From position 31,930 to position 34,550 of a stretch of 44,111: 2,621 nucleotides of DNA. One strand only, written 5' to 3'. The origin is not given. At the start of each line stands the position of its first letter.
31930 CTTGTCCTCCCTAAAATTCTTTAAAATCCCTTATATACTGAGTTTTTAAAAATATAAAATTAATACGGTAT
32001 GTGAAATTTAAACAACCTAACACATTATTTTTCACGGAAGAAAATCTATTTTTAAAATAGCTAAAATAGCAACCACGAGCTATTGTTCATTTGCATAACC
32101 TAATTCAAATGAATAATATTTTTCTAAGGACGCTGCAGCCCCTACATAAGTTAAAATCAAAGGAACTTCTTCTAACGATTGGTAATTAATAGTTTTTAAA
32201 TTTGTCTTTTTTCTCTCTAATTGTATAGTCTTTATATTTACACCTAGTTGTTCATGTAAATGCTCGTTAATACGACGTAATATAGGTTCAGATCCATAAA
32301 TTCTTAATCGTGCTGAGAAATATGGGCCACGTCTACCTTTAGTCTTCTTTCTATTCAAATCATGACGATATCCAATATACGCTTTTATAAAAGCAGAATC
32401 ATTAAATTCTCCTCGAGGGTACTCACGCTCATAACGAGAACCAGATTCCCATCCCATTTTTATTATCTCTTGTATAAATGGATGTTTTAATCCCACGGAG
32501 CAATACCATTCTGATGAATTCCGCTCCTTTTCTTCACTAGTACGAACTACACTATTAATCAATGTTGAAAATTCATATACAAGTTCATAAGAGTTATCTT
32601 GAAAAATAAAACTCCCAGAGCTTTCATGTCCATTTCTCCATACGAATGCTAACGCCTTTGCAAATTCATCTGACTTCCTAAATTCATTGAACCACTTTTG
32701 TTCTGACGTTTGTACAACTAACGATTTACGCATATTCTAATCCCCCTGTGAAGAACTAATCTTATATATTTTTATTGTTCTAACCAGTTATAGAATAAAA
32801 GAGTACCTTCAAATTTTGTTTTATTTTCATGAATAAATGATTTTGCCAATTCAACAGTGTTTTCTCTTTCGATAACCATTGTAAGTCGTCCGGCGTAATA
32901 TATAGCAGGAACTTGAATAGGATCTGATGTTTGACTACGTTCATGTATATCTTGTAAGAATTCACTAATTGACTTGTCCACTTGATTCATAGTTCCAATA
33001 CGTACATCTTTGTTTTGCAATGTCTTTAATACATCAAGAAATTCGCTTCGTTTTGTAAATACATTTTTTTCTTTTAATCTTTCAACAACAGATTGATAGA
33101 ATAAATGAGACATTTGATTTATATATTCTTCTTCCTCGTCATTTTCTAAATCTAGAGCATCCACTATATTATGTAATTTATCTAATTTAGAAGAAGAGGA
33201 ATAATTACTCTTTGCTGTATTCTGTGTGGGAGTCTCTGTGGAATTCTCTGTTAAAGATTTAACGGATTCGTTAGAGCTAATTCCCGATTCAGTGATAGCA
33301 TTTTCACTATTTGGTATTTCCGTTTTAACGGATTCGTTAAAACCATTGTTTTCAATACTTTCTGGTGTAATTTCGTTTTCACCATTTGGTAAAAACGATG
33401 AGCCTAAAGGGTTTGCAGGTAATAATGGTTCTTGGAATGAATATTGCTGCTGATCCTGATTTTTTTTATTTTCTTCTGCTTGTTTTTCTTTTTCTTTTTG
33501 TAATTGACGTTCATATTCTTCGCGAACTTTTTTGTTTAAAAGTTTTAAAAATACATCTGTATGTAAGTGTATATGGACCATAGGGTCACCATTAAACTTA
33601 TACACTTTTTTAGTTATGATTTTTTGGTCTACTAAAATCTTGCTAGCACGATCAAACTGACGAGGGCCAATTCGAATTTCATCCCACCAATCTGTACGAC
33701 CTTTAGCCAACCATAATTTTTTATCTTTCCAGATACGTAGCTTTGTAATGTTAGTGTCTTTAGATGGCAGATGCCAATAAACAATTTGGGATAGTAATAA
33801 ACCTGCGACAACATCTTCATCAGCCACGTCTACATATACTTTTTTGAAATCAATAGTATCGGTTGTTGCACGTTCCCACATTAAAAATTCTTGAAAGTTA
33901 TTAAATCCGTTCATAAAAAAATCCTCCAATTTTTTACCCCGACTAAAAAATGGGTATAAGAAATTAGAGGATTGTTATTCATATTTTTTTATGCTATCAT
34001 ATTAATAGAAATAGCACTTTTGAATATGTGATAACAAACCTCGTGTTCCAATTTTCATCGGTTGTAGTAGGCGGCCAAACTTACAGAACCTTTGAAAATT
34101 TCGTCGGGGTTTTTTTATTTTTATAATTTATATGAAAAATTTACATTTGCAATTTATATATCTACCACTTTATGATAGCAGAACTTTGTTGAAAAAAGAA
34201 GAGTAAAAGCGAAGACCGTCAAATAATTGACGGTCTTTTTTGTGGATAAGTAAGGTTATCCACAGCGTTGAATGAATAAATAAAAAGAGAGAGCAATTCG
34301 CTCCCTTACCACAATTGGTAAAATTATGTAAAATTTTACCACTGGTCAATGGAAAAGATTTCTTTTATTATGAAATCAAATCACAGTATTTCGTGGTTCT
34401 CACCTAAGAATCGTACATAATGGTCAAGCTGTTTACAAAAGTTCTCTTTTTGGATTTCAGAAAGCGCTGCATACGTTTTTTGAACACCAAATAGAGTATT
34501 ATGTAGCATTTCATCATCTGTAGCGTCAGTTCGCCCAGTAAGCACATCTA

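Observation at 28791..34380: Phage-plasmid lifestyle: full plasmid maintenance module and no integrase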

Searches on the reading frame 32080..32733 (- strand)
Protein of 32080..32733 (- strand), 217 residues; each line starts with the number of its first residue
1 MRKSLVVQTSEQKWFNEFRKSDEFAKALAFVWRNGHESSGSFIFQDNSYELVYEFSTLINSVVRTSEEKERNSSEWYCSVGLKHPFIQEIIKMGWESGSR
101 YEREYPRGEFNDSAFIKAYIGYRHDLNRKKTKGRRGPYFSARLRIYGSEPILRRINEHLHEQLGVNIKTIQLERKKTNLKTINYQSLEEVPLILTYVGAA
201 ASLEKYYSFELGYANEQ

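Call 5: search_protein_families(library=pfam, proteins=[window:32080-32733:-], max_evalue=0.01)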
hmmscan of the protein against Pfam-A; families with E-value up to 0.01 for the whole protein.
window:32080-32733:- (217 aa): 0 families

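Call 6: search_protein_families(library=phrogs, proteins=[window:32080-32733:-], max_evalue=0.001)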
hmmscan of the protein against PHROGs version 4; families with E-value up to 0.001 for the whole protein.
window:32080-32733:- (217 aa): 1 family
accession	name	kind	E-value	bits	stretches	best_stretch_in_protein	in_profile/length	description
phrog_6640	-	unknown function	4.9e-63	213.7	1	8-215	4-213/221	-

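Call 22: search_protein_families(library=ncbifam, proteins=[window:32080-32733:-], max_evalue=0.01)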
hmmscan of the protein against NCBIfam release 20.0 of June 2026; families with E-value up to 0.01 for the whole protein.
window:32080-32733:- (217 aa): 0 families

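Call 79: search_solved_structures(query=window:32080-32733:-, max_evalue=1)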
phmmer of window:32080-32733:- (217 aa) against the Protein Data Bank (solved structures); distinct sequences matched with E-value up to 1: 0.

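Call 88: find_homologous_proteins(query=window:32080-32733:-, max_evalue=0.001)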
Query window:32080-32733:- (217 aa): 3 proteins with E <= 0.001 among 116 candidates.
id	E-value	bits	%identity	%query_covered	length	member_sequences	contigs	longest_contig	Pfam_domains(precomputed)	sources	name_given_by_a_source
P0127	2.1e-135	467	96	100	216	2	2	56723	-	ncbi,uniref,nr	ncbi:hypothetical protein OCF62_07315 [Bacillus wiedmannii]|uniref:hypothetical protein n=1 Tax=Baci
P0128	2.1e-96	340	68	99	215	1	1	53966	-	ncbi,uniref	ncbi:hypothetical protein ACIGHG_23380 [Bacillus sp. NPDC077411]|uniref:hypothetical protein n=1 Tax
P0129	5.4e-94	332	66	99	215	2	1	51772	-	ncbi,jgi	ncbi:TPA: hypothetical protein ACTZ2N_005201 [Bacillus cereus]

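Call 90: search_solved_structures(query=A7, max_evalue=10, show_alignments=2)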
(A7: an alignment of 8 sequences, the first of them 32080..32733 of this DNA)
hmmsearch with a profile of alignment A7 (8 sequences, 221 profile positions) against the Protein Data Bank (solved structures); distinct sequences matched with E-value up to 10: 1.
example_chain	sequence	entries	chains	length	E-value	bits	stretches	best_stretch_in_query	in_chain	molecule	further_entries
6vby_A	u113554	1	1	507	0.43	13.5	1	87-149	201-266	Cinnamic acid 4-hydroxylase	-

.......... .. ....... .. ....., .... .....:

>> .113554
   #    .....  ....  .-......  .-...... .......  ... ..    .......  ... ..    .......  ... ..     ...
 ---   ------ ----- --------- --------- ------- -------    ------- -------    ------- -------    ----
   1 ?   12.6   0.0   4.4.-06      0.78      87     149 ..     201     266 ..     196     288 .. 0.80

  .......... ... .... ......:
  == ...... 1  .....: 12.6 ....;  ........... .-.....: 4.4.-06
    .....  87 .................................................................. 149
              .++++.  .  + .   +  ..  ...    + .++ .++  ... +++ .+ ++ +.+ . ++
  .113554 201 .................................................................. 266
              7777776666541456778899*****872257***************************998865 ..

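Call 95: find_encoding_contigs(protein=P0127, flank=10000, max_places=3)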
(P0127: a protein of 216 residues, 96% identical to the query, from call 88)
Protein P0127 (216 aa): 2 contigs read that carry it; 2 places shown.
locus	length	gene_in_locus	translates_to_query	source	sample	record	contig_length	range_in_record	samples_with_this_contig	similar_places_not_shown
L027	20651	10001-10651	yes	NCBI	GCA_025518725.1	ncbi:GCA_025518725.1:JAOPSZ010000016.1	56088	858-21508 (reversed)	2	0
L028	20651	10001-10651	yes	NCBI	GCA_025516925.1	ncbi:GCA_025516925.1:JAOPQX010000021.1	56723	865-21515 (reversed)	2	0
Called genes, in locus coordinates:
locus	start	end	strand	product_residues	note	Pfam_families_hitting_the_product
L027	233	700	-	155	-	-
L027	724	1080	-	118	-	-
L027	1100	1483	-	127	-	-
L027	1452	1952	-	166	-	-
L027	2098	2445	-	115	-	-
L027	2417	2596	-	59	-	-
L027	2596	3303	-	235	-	-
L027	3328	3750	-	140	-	PF27127:YfdP (faint)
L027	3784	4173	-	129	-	PF10552:ORF6C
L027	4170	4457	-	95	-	PF09669:Phage_pRha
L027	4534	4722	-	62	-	PF01381:HTH_3, PF13443:HTH_26 (weak), PF13560:HTH_31 (weak)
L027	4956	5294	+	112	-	PF12844:HTH_19, PF13560:HTH_31, PF01381:HTH_3, PF13443:HTH_26 (weak)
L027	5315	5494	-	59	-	-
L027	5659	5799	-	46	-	-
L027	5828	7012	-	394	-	PF22871:AimR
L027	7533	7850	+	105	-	PF04545:Sigma70_r4 (faint), PF12844:HTH_19, PF13560:HTH_31, PF01381:HTH_3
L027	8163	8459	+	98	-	-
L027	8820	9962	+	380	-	-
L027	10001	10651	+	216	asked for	-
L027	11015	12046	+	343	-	PF17989:ALP_N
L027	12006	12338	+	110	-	-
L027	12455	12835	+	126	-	-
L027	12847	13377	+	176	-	-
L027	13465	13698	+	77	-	PF13443:HTH_26, PF13560:HTH_31 (weak), PF01381:HTH_3, PF13412:HTH_24 (faint)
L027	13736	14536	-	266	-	PF01520:Amidase_3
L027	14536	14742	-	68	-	-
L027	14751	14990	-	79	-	PF10779:XhlA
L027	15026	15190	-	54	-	PF09693:Phage_XkdX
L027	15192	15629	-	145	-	PF27183:Phage_YomQ_N, PF27405:Lin0124_C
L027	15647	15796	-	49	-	-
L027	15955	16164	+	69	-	-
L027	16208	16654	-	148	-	-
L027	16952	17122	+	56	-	PF14657:Arm-DNA-bind_4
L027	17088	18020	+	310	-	PF14659:Phage_int_SAM_3, PF22022:Phage_int_M (weak), PF00589:Phage_integrase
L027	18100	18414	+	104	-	PF00085:Thioredoxin, PF06110:TXD17-like_Trx (faint), PF13098:Thioredoxin_2 (weak), PF13192:Thioredoxin_3 (weak)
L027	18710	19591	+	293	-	PF01545:Cation_efflux, PF16916:ZT_dimer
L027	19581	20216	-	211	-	PF01569:PAP2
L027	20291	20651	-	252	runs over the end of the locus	PF07070:Spo0M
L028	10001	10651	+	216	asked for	-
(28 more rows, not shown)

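Call 97: find_encoding_contigs(protein=L027:18710-19588:+, flank=10000, max_places=5)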
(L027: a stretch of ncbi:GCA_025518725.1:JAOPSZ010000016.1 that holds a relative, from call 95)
Protein L027:18710-19588:+ (293 aa): 24 contigs read that carry it; 5 places shown.
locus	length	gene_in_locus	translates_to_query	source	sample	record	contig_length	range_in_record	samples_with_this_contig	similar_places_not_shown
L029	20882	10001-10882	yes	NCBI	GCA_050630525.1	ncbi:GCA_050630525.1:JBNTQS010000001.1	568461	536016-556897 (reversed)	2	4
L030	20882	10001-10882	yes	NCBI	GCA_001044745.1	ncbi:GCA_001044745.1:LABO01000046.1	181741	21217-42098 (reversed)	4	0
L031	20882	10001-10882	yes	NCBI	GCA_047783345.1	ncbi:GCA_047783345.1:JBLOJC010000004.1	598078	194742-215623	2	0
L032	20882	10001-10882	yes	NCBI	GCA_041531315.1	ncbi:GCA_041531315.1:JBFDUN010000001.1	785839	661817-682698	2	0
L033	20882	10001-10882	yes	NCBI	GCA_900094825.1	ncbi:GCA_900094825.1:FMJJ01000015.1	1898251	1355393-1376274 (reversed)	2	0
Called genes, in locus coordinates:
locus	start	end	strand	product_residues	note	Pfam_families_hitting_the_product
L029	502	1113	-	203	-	-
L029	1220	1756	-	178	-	PF00386:C1q (weak)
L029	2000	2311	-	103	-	-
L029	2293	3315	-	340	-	PF13800:Sigma_reg_N, PF13791:Sigma_reg_C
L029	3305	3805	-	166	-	PF04542:Sigma70_r2, PF08281:Sigma70_r4_2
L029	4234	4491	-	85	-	-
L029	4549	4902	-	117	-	-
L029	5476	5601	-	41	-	-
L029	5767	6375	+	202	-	-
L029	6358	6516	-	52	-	-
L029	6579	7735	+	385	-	PF13384:HTH_23 (faint), PF13518:HTH_28 (faint), PF13276:HTH_21, PF00665:rve, PF13683:rve_3, PF13333:rve_2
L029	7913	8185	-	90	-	PF08460:SH3_5, PF08239:SH3_3 (weak)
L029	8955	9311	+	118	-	PF00589:Phage_integrase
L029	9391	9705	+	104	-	PF00085:Thioredoxin, PF06110:TXD17-like_Trx (faint), PF13098:Thioredoxin_2 (weak), PF13192:Thioredoxin_3 (weak)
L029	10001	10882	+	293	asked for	PF01545:Cation_efflux, PF16916:ZT_dimer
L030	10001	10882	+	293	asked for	PF01545:Cation_efflux, PF16916:ZT_dimer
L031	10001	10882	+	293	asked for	PF01545:Cation_efflux, PF16916:ZT_dimer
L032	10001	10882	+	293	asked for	PF01545:Cation_efflux, PF16916:ZT_dimer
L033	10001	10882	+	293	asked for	PF01545:Cation_efflux, PF16916:ZT_dimer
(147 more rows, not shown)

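Call 99: search_protein_representatives(alignment_id=A8)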
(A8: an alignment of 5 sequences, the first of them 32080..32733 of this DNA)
Query: 5 sequences, 216 profile positions. Proteins with E-value up to 0.001 (for the whole library): 131; up to 1e-10: 43; up to 1e-30: 6. The best 131 are listed.
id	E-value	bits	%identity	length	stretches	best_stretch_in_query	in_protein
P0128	2.1e-120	416.6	-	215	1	1-215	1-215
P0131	3.6e-65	236.1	-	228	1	3-215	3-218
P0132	4.6e-62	226.0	-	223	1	11-215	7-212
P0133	1.8e-60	220.7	-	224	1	5-215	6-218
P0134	3.2e-36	141.5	-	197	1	23-214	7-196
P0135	6.1e-36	140.6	-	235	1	1-211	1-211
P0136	1.9e-29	119.4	-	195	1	16-196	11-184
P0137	1.1e-28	116.9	-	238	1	8-197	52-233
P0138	8.2e-28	114.0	-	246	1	13-197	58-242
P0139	1.0e-27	113.7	-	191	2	131-213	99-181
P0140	2.0e-27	112.7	-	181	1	27-199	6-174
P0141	5.0e-25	104.9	-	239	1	8-198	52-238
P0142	8.2e-24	100.9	-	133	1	6-118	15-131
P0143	2.7e-22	96.0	-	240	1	20-199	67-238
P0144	3.2e-22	95.7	-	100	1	123-215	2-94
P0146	2.1e-20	89.8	-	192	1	28-199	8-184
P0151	3.5e-19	85.8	-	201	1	28-211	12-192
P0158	1.7e-14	70.5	-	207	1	21-199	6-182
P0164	2.4e-12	63.4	-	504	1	83-199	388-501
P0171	6.4e-11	58.8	-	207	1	27-198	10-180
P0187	1.6e-09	54.2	-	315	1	26-195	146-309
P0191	9.4e-09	51.7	-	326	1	26-195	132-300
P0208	2.9e-07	46.8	-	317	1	28-199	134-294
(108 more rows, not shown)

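Call 100: search_protein_families(library=pfam, proteins=[P0137, P0141, P0146, P0151, P0158, P0164, P0171, P0187, P0191, P0208], max_evalue=0.01)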
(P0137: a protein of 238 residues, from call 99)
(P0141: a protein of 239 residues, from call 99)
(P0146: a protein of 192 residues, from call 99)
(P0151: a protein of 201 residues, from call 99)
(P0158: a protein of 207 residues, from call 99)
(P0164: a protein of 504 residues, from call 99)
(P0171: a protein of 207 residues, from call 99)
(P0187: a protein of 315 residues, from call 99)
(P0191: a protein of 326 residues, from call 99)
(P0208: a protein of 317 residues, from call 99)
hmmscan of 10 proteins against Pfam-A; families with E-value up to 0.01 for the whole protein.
P0137 (238 aa): 8 families
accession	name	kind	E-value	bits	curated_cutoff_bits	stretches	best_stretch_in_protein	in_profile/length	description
PF13936.12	HTH_38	-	3.6e-06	27.1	27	1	13-43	13-43/44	Helix-turn-helix domain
PF02796.21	HTH_7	-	3.6e-05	24.2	23.8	1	3-37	3-38/45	Helix-turn-helix domain of resolvase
PF13384.12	HTH_23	-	7.2e-05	22.9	24.6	1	13-43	10-40/50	Homeodomain-like domain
PF00196.25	GerE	-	0.00011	22.1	23.5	1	9-43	6-40/57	Bacterial regulatory proteins, luxR family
PF14493.12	HTH_40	-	0.00028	21.6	27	1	14-43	6-35/89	Helix-turn-helix domain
PF07750.17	GcrA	-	0.0016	19.3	26.9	1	9-59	7-59/155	GcrA cell cycle regulator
PF13518.12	HTH_28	-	0.0036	17.8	25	0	13-38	5-30/52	Helix-turn-helix domain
PF08281.18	Sigma70_r4_2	-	0.0089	16.1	25.7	0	6-42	11-48/54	Sigma-70, region 4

P0141 (239 aa): 5 families
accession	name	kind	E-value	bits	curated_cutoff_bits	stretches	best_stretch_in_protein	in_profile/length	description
PF13384.12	HTH_23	-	7.4e-05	22.9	24.6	1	12-43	9-40/50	Homeodomain-like domain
PF02796.21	HTH_7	-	0.0018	18.8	23.8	1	9-37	8-38/45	Helix-turn-helix domain of resolvase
PF13936.12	HTH_38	-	0.0018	18.4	27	1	15-43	15-43/44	Helix-turn-helix domain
PF08281.18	Sigma70_r4_2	-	0.0024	17.9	25.7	1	7-41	12-47/54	Sigma-70, region 4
PF13518.12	HTH_28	-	0.0096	16.4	25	0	12-38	4-30/52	Helix-turn-helix domain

P0146 (192 aa): 0 families

P0151 (201 aa): 0 families

P0158 (207 aa): 0 families

P0164 (504 aa): 0 families

P0171 (207 aa): 0 families

P0187 (315 aa): 5 families
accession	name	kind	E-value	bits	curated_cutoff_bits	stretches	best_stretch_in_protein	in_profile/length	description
PF02796.21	HTH_7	-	5.1e-05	23.7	23.8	1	55-83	12-39/45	Helix-turn-helix domain of resolvase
PF04545.22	Sigma70_r4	-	0.00013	21.8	24.1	0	3-31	10-38/50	Sigma-70, region 4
PF01381.28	HTH_3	-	0.0002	21.7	23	1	57-89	1-33/55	Helix-turn-helix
PF13560.12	HTH_31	-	0.00073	20.2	27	1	56-90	5-39/64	Helix-turn-helix domain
PF13384.12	HTH_23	-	0.0051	17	24.6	0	63-83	16-35/50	Homeodomain-like domain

P0191 (326 aa): 22 families
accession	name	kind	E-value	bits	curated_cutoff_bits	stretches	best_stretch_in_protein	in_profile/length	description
PF08281.18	Sigma70_r4_2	-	7.1e-12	45.2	25.7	2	66-98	16-49/54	Sigma-70, region 4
PF00196.25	GerE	-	2.5e-08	33.9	23.5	1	67-99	9-41/57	Bacterial regulatory proteins, luxR family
PF02796.21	HTH_7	-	1.6e-07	31.8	23.8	1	66-97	12-43/45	Helix-turn-helix domain of resolvase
PF13384.12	HTH_23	-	3.3e-07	30.4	24.6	1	4-34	9-39/50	Homeodomain-like domain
PF08279.18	HTH_11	-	8.2e-07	29.3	25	0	69-99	9-39/55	HTH domain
PF13518.12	HTH_28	-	5.1e-06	26.9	25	0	67-96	4-32/52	Helix-turn-helix domain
PF19610.4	DUF6115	-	7.3e-06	26.8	27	1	39-87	75-122/134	Family of unknown function (DUF6115)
PF04545.22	Sigma70_r4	-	1.2e-05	25.2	24.1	1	67-100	11-45/50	Sigma-70, region 4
PF07638.17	Sigma70_ECF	-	1.6e-05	25.3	21.1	1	43-98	119-174/185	ECF sigma factor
PF13412.12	HTH_24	-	5.6e-05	23.1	21.9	0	12-35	17-40/48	Winged helix-turn-helix DNA-binding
PF13404.12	HTH_AsnC-type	-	0.00015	21.9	27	0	12-34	17-39/42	AsnC-type helix-turn-helix domain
PF13936.12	HTH_38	-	0.00024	21.2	27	0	66-96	11-41/44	Helix-turn-helix domain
PF04967.18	HTH_10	-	0.0007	19.8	23.1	0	76-99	24-47/53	HTH DNA binding domain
PF12840.13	HTH_20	-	0.0012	19.2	27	0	74-98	17-41/51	Helix-turn-helix domain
PF08280.17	HTH_Mga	-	0.0016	18.8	23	0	76-98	20-42/59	M protein trans-acting positive regulator (MGA) HTH domain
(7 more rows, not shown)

P0208 (317 aa): 11 families
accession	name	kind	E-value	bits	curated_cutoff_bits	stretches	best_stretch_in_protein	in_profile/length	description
PF08281.18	Sigma70_r4_2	-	9.9e-08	32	25.7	1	5-33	18-47/54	Sigma-70, region 4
PF13384.12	HTH_23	-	1.4e-06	28.4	24.6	1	4-38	9-42/50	Homeodomain-like domain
PF13518.12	HTH_28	-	1.1e-05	25.9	25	1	4-39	4-38/52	Helix-turn-helix domain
PF13936.12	HTH_38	-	3.4e-05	23.9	27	1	4-31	12-39/44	Helix-turn-helix domain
PF00196.25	GerE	-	3.9e-05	23.6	23.5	1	5-37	10-42/57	Bacterial regulatory proteins, luxR family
PF04545.22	Sigma70_r4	-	0.00012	21.9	24.1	0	10-37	18-45/50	Sigma-70, region 4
PF25787.1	HTH_SB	-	0.002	18.3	43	1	3-31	13-41/53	Sleeping Beauty transposase HTH domain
PF19889.5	DUF6362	-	0.004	17.9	31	0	2-36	60-94/98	Domain of unknown function (DUF6362)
PF07638.17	Sigma70_ECF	-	0.004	17.5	21.1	0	6-33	144-172/185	ECF sigma factor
PF13556.12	HTH_30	-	0.0065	16.7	27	0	12-38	12-38/59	PucR C-terminal helix-turn-helix domain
PF13730.12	HTH_36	-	0.0074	16.5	25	0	14-29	27-42/55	Helix-turn-helix domain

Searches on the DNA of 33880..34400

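Call 105: search_rna_families(source=window, start=33880, end=34400, threshold=evalue, max_evalue=1)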
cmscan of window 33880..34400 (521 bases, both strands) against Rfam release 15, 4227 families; matches with E-value up to 1: 6.
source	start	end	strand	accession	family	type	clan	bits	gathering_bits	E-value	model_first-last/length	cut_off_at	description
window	34131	34243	+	RF01859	Phe_leader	Cis-reg; leader;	-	33.2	55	0.00096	1-125/125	no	Phenylalanine leader peptide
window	34202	34349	-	RF00113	SIB_RNA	Gene; antitoxin;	-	26.7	56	0.0038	1-147/147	no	Short Intergenic Abundant RNA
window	34303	34354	-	RF01810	pntA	Gene; sRNA;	-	24.9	54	0.14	1-62/62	no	pntA sRNA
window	34280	34368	-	RF00242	ctRNA_pT181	Gene; antisense;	-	23.7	56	0.88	1-94/94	no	ctRNA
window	34202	34366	-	RF02053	STnc430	Gene; sRNA;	-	21.1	47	0.63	1-162/162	no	Enterobacterial sRNA STnc430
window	34212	34348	+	RF03098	RAGATH-22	Gene; sRNA;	-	21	120.3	0.096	1-166/166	no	RAGATH-22 RNA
